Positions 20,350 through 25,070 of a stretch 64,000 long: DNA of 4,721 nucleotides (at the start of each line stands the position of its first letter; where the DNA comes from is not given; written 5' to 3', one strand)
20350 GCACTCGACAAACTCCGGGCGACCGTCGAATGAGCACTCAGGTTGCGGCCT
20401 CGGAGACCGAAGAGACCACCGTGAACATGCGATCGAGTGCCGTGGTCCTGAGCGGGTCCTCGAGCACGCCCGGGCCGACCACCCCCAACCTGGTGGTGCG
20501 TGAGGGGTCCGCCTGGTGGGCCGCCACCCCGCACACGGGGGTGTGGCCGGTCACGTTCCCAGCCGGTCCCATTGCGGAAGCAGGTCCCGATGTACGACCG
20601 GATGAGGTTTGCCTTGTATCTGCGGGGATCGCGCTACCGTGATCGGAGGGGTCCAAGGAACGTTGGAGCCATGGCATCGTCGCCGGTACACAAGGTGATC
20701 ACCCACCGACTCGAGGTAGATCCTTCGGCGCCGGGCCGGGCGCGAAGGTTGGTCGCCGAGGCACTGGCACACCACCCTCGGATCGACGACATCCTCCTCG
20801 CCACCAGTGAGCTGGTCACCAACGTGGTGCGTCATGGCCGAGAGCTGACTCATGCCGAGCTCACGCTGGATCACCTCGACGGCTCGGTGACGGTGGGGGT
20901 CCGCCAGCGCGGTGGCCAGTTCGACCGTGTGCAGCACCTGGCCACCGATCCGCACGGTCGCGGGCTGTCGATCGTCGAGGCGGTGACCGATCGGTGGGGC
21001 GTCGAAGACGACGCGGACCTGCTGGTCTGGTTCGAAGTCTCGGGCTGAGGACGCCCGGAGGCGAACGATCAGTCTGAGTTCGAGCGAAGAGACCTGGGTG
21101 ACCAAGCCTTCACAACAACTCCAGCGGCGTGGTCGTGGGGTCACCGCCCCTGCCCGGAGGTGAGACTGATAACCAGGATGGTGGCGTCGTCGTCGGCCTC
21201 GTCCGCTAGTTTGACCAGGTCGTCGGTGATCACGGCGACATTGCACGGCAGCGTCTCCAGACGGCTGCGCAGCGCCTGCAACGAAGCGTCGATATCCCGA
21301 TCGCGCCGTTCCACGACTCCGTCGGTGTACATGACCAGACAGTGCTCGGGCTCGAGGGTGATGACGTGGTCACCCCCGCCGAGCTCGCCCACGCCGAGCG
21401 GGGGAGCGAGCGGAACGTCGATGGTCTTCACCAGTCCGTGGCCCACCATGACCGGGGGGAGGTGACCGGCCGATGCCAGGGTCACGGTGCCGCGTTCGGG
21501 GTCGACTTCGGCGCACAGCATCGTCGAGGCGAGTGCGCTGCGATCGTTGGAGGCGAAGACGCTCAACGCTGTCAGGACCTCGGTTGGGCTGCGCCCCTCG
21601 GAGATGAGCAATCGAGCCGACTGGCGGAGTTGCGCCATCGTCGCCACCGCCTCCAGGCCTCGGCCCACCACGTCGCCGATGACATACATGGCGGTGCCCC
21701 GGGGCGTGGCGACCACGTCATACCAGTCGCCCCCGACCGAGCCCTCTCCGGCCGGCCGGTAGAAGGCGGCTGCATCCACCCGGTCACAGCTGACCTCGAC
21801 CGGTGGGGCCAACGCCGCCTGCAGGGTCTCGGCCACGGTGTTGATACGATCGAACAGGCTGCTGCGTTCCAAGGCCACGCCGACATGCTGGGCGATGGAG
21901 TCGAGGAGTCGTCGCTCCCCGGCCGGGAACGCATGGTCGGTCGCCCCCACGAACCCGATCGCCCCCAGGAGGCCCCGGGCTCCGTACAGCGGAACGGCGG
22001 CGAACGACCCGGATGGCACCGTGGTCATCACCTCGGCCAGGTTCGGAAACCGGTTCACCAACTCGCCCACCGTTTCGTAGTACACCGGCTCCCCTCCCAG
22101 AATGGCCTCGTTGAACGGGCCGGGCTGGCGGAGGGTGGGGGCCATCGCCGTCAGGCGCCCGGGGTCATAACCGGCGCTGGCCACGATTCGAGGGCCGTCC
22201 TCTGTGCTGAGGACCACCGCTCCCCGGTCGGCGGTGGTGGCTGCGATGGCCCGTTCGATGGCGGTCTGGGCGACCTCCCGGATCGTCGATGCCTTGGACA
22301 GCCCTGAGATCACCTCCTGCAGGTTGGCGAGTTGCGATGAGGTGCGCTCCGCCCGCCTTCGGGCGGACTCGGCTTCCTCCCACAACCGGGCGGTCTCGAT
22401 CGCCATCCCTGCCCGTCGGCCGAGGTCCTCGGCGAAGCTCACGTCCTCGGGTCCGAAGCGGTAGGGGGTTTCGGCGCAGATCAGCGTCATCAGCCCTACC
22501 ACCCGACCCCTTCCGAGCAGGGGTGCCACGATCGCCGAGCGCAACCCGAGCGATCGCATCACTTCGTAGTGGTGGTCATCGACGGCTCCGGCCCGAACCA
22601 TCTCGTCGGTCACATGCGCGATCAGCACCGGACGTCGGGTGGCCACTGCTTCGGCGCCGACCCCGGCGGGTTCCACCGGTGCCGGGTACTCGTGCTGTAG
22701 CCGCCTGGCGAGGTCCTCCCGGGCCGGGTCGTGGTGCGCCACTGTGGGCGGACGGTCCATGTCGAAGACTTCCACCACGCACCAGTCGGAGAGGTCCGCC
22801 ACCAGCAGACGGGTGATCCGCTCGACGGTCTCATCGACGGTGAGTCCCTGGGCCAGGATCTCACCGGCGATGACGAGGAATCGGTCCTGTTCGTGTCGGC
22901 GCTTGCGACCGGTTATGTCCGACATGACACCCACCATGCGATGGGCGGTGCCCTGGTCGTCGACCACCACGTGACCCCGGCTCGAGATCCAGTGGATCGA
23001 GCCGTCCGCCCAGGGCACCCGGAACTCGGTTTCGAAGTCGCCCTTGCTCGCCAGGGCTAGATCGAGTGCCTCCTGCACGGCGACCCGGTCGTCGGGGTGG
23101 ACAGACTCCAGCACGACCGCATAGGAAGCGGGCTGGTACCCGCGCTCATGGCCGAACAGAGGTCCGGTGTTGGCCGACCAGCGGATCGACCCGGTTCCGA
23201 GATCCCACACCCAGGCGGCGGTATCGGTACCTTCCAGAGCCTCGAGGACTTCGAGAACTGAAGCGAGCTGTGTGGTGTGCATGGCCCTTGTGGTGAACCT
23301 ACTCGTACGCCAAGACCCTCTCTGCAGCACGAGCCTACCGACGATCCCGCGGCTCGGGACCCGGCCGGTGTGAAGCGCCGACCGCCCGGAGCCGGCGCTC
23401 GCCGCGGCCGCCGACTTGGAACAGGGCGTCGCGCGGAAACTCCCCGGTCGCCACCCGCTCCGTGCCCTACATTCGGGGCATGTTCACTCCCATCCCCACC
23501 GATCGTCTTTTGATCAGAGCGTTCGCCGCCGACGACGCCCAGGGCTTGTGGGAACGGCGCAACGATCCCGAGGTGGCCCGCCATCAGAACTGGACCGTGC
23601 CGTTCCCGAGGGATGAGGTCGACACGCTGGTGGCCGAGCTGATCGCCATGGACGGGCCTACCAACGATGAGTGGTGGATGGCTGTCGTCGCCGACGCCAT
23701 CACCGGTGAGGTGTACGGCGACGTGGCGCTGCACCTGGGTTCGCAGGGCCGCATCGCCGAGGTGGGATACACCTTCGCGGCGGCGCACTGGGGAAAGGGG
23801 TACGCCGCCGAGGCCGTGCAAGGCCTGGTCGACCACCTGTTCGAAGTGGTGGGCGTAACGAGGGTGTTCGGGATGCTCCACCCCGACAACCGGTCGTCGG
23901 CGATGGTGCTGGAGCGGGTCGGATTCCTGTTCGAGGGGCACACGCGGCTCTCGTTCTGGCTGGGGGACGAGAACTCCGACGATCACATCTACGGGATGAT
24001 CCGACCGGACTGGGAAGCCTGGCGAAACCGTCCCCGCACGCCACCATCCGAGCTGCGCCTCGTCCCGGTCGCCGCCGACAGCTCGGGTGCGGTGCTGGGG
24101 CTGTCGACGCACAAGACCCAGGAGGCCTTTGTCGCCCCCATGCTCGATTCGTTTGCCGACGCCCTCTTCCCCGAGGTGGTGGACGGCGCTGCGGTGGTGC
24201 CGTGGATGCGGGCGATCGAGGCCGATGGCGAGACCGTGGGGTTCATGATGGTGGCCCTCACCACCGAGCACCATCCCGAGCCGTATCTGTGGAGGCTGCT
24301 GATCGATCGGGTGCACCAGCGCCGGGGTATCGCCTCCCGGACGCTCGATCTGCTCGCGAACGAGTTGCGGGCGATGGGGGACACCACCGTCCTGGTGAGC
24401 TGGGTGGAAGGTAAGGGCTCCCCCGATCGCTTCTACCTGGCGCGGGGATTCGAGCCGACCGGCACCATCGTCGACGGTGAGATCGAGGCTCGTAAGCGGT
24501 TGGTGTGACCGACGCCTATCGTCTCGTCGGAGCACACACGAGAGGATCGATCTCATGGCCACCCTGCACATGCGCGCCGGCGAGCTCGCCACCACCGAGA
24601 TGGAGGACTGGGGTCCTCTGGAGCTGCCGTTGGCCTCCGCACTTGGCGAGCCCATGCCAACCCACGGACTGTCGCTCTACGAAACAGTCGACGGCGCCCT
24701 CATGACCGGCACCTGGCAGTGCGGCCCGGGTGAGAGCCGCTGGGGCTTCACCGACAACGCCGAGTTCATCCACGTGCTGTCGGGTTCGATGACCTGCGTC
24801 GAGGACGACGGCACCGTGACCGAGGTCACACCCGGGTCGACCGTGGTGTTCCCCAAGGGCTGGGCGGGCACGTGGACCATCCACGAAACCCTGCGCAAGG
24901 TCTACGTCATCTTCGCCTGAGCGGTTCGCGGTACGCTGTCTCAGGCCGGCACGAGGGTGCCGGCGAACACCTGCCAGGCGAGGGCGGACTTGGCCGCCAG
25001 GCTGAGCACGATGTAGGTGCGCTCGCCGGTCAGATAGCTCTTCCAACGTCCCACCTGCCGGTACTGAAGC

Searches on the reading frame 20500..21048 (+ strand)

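Call 37: search_protein_families(library=ncbifam, proteins=[window:20500-21048:+], max_evalue=0.01)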
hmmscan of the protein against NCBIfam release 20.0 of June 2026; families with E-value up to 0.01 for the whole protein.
window:20500-21048:+ (182 aa): 3 families
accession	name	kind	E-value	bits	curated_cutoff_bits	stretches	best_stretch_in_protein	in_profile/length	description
NF041045.1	RsbA_anti_sig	subfamily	5.9e-08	32.3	210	1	49-165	164-285/303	anti-sigma factor RsbA family regulatory protein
TIGR04500.1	PpiC_rel_mature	subfamily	0.0061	15.8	180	1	69-114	10-55/340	TIGR04500 family putative peptide maturation system protein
NF003144.0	PRK04069.1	equivalog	0.0078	15.6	145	0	93-143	38-91/161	anti-sigma B factor RsbW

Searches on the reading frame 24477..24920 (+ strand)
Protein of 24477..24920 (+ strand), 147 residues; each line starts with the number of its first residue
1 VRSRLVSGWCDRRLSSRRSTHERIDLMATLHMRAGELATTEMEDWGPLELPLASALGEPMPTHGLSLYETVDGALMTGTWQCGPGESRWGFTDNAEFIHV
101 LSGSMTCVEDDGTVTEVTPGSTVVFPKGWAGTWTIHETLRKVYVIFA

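Call 3: search_protein_families(library=pfam, proteins=[window:24477-24920:+])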
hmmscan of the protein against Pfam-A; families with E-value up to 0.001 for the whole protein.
window:24477-24920:+ (147 aa): 2 families
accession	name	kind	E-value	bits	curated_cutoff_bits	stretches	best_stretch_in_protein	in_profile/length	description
PF05899.18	Cupin_3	-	3.6e-19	68.7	23.5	1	72-143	4-74/74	EutQ-like cupin domain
PF07883.17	Cupin_2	-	9.1e-06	25.7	27.2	1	93-128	17-51/70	Cupin domain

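Call 37: search_protein_families(library=ncbifam, proteins=[window:24555-24920:+], max_evalue=0.01)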
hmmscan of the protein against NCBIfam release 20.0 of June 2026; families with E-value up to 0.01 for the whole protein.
window:24555-24920:+ (121 aa): 0 families

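Call 46: find_related_loci(query=window:24555-24920:+, collection=metagenome_contigs, flank=5000)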
Query window:24555-24920:+ (121 aa) in metagenome_contigs; peptide patterns used: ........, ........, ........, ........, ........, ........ (x = any residue, [..] = any of these).
70 stretches matched a pattern; 8 encode a relative of the query (tblastn E <= 1e-3); 8 distinct loci.
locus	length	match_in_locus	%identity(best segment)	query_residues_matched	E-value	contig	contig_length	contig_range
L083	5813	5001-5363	85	1-121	2e-60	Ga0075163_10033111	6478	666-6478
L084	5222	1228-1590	85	1-121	2e-60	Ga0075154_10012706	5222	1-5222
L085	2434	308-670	83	1-121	1e-60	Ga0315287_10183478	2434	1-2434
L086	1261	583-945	83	1-121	3e-63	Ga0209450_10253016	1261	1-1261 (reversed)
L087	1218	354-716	83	1-121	2e-63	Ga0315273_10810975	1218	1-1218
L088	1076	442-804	83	1-121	7e-64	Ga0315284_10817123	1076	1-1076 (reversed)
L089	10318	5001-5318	50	15-120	2e-32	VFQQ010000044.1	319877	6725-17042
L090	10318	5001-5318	50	15-120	2e-32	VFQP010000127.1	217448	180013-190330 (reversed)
